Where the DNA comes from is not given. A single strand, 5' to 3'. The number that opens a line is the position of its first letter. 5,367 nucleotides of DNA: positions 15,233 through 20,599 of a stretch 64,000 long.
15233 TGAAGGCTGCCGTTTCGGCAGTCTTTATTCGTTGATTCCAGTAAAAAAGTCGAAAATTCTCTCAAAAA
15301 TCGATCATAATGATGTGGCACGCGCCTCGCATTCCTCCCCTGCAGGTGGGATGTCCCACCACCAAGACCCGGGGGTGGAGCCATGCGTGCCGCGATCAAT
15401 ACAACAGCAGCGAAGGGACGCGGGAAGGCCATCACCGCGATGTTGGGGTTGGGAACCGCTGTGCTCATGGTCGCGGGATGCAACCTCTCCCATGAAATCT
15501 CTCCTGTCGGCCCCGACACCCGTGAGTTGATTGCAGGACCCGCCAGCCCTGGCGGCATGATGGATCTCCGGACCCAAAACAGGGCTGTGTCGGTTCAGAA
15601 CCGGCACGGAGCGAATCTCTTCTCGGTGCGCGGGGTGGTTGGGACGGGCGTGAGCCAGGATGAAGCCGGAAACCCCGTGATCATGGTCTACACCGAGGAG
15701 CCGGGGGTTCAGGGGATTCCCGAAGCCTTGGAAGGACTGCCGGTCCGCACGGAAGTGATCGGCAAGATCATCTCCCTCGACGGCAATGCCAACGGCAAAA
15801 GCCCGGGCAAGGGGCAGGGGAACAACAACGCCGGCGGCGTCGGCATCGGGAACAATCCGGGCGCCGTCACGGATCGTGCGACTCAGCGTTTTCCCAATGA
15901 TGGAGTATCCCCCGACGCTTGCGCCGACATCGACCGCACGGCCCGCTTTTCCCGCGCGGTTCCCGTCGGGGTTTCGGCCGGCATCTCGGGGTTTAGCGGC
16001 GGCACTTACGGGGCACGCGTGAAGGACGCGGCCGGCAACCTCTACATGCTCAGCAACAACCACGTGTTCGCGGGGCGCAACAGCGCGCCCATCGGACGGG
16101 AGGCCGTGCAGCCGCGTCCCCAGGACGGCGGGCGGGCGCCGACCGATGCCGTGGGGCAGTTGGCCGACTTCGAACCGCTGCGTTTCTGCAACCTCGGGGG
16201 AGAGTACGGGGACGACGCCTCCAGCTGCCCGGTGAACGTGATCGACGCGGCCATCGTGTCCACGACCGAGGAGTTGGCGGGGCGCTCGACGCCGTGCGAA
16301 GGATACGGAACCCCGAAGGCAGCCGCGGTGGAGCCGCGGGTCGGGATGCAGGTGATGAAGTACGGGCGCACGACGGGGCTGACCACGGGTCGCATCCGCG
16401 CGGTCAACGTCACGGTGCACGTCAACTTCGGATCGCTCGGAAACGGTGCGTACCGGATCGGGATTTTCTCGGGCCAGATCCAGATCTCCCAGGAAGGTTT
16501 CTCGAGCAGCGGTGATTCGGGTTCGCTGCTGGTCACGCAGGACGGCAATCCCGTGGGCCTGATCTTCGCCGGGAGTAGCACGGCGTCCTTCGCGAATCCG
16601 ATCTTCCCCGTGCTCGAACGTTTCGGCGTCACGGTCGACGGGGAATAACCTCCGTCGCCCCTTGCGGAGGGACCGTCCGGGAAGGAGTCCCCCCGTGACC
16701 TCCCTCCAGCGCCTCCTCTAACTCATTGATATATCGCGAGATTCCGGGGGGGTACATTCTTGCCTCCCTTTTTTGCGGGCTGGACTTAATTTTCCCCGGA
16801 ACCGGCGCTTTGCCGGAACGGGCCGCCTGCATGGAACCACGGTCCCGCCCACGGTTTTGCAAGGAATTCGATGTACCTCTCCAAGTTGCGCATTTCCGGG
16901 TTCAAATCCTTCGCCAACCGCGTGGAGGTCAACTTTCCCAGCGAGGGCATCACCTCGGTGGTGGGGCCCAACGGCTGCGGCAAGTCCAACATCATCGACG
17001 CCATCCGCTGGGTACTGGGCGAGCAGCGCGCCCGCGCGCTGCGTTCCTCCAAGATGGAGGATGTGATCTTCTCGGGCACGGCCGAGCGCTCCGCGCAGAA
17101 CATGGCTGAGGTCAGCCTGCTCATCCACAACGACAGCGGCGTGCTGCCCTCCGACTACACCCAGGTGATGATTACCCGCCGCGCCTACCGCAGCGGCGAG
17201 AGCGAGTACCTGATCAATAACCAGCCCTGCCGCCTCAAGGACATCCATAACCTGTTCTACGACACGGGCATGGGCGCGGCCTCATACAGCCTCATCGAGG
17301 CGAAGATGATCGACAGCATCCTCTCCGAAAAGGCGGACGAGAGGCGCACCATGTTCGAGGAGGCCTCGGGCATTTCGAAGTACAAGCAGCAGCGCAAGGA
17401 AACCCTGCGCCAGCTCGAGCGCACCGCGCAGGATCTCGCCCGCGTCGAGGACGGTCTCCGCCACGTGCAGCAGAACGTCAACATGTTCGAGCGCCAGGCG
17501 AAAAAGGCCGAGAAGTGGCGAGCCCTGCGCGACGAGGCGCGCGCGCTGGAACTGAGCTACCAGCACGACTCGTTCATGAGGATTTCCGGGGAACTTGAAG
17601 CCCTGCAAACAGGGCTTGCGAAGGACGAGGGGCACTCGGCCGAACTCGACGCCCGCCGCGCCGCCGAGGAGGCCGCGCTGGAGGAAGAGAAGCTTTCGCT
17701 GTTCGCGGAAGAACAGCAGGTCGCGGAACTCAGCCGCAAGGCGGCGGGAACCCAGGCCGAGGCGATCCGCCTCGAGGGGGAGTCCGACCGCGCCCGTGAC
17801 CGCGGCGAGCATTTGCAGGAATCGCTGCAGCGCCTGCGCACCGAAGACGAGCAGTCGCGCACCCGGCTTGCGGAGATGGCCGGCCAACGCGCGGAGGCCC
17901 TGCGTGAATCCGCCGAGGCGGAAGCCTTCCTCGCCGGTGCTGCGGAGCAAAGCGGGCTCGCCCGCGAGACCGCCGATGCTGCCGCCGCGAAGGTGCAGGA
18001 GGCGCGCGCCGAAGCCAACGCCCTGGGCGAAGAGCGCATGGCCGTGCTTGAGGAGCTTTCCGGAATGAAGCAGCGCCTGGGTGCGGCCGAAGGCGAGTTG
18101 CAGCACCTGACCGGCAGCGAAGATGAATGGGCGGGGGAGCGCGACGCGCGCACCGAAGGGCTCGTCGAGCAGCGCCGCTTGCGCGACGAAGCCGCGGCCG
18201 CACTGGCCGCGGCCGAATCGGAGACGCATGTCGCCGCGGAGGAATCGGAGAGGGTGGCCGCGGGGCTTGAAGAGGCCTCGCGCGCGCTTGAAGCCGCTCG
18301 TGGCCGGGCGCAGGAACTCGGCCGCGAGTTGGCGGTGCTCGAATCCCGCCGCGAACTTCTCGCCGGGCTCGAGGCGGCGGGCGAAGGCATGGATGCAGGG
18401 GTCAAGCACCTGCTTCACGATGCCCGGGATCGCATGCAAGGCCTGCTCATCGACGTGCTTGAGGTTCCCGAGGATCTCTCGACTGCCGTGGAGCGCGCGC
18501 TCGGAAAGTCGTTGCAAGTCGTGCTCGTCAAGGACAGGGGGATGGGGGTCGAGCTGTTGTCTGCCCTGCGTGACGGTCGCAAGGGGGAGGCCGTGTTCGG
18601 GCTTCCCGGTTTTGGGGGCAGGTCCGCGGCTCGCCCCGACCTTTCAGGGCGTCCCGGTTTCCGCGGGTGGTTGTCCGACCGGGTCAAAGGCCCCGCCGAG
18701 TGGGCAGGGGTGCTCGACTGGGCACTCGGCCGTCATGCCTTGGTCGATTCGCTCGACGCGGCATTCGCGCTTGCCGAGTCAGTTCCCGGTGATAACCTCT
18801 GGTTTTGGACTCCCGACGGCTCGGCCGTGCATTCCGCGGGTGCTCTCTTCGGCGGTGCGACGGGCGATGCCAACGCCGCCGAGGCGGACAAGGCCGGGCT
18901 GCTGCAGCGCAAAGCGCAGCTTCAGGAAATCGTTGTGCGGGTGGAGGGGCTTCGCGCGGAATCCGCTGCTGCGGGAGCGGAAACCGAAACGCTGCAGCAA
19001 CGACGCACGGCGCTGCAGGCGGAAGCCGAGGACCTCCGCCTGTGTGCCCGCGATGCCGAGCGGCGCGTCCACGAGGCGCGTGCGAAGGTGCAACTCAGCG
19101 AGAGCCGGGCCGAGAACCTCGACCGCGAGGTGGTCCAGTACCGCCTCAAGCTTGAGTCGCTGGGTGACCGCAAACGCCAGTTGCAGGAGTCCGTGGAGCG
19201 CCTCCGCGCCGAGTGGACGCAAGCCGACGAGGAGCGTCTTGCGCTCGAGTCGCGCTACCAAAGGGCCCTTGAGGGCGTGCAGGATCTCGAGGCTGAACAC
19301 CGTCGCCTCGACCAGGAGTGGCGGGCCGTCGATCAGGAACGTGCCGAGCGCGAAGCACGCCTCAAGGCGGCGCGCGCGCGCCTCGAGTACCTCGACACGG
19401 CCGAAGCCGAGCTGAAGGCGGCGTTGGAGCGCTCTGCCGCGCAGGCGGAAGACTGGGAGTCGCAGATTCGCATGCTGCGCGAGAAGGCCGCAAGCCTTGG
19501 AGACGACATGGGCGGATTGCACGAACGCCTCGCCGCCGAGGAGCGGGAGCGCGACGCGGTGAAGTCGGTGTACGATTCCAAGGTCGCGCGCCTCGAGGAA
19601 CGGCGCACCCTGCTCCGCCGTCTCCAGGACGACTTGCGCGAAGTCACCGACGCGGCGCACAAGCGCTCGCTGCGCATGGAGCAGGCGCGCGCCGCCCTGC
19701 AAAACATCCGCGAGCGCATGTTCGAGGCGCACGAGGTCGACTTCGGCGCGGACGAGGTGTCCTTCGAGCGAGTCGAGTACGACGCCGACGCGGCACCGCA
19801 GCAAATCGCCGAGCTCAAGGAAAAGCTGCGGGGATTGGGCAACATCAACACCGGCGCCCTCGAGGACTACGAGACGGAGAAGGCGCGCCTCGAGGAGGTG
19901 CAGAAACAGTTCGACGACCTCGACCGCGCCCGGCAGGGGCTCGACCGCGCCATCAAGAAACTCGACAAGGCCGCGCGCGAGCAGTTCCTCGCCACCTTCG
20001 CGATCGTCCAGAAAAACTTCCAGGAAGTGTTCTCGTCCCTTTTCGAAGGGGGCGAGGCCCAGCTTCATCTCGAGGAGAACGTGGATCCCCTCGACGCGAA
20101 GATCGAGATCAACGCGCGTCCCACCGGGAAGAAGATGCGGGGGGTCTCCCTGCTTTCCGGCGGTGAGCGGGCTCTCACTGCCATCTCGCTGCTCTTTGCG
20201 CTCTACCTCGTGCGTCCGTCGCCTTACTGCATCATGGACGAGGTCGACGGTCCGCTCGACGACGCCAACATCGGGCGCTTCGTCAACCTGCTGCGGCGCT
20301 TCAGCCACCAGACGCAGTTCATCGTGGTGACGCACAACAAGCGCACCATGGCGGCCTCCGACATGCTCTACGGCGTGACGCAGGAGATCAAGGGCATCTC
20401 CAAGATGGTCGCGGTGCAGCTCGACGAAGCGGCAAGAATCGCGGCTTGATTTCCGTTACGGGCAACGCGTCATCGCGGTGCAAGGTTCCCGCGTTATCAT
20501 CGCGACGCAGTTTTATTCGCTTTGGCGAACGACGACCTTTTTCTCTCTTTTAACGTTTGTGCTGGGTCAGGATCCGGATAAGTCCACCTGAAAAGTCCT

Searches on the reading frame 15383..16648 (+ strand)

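Call 48: search_protein_families(library=pfam, proteins=[window:15383-16648:+], max_evalue=0.00001)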
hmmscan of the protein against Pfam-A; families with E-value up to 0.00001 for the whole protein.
window:15383-16648:+ (421 aa): 1 family
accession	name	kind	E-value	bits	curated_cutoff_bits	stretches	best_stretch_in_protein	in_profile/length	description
PF25819.1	Nal1_C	-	8.9e-07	28.8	26.1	1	314-399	146-230/268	Nal1 C-terminal domain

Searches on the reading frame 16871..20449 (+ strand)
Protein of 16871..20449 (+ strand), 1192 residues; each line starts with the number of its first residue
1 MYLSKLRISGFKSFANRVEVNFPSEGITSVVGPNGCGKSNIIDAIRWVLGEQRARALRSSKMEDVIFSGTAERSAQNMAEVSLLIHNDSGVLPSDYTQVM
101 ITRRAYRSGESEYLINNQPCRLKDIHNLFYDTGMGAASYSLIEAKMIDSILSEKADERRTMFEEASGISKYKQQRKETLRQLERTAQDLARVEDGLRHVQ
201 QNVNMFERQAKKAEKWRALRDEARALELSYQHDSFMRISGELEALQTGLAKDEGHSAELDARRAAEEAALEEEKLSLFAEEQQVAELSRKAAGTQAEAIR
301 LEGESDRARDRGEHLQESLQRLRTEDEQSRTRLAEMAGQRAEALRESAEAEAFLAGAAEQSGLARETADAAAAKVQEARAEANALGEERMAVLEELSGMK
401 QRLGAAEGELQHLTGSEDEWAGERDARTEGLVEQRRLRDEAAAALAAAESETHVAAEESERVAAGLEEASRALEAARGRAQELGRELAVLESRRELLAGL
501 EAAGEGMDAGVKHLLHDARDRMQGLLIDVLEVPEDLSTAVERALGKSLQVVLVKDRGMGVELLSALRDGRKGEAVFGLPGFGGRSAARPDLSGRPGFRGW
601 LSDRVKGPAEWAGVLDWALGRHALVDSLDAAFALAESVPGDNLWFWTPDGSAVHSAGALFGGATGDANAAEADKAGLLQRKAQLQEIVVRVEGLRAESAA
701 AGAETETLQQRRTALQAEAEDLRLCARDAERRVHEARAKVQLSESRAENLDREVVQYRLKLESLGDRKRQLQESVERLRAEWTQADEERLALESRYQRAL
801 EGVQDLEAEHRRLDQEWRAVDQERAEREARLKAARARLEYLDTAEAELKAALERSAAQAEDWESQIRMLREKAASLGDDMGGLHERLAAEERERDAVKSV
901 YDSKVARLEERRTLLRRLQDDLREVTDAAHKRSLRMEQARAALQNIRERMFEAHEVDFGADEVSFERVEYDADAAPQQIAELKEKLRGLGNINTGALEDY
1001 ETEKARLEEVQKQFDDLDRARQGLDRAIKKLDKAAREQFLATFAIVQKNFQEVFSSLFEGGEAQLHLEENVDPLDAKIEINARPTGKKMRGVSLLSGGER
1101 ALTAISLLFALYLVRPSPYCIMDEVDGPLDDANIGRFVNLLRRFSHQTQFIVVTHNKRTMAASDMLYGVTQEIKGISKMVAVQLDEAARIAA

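Call 48: search_protein_families(library=pfam, proteins=[window:16871-20449:+], max_evalue=0.00001)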
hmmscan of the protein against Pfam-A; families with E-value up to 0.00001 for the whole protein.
window:16871-20449:+ (1192 aa): 6 families
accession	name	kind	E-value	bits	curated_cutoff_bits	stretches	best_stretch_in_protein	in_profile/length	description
PF02463.25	SMC_N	-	1.9e-67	227.3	40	1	2-1177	1-219/220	RecF/RecN/SMC N terminal domain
PF13476.12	AAA_23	-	4.3e-17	63.8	27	1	5-210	1-179/201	AAA domain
PF06470.18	SMC_hinge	-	1.3e-13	51.8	22.5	1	522-634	4-115/116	SMC proteins Flexible Hinge Domain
PF13175.12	AAA_15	-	7.5e-11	42.7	32.1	1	1-68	1-55/374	AAA ATPase domain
PF13304.12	AAA_21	-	2.2e-10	41.5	27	1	27-80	1-59/304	AAA domain, putative AbiEii toxin, Type IV TA system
PF13555.12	AAA_29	-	1.4e-06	28.4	27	1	4-51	2-48/61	P-loop containing region of AAA domain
